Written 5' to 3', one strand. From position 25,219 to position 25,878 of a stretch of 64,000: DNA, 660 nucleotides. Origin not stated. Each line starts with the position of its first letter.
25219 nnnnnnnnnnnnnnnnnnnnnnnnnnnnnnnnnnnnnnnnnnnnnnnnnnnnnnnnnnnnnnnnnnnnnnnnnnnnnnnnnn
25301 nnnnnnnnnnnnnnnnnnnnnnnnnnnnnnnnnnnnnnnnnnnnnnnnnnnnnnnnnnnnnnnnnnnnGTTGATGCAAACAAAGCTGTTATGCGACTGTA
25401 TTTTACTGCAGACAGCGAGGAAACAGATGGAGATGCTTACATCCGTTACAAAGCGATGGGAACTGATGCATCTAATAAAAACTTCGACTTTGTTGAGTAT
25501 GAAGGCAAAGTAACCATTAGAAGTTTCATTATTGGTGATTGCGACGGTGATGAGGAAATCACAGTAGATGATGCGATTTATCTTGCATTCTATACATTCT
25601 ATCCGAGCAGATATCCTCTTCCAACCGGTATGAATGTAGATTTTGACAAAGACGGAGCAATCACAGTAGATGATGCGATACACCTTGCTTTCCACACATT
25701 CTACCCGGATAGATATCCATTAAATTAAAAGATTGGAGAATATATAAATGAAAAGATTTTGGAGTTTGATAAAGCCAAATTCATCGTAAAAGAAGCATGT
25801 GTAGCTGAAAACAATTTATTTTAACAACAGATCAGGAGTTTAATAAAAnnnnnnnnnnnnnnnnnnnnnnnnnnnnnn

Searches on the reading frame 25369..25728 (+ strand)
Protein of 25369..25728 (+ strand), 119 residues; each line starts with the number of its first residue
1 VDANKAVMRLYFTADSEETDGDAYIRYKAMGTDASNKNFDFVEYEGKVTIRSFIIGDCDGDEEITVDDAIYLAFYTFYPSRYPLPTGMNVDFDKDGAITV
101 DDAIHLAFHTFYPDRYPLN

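Call 55: search_protein_families(library=pfam, proteins=[window:25369-25728:+], max_evalue=1)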
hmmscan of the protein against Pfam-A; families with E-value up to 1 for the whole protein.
window:25369-25728:+ (119 aa): 4 families
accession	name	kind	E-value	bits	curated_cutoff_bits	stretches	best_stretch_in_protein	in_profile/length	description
PF13499.12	EF-hand_7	-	0.0081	16.9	30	0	19-68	13-61/67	EF-hand domain pair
PF13405.12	EF-hand_6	-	0.028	14.6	25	0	91-105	10-24/30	EF-hand domain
PF05279.16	Asp-B-Hydro_N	-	0.03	14.7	23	1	38-70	32-62/66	Aspartyl beta-hydroxylase N-terminal region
PF00036.39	EF-hand_1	-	0.1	12.6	25.4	0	90-103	9-22/29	EF hand domain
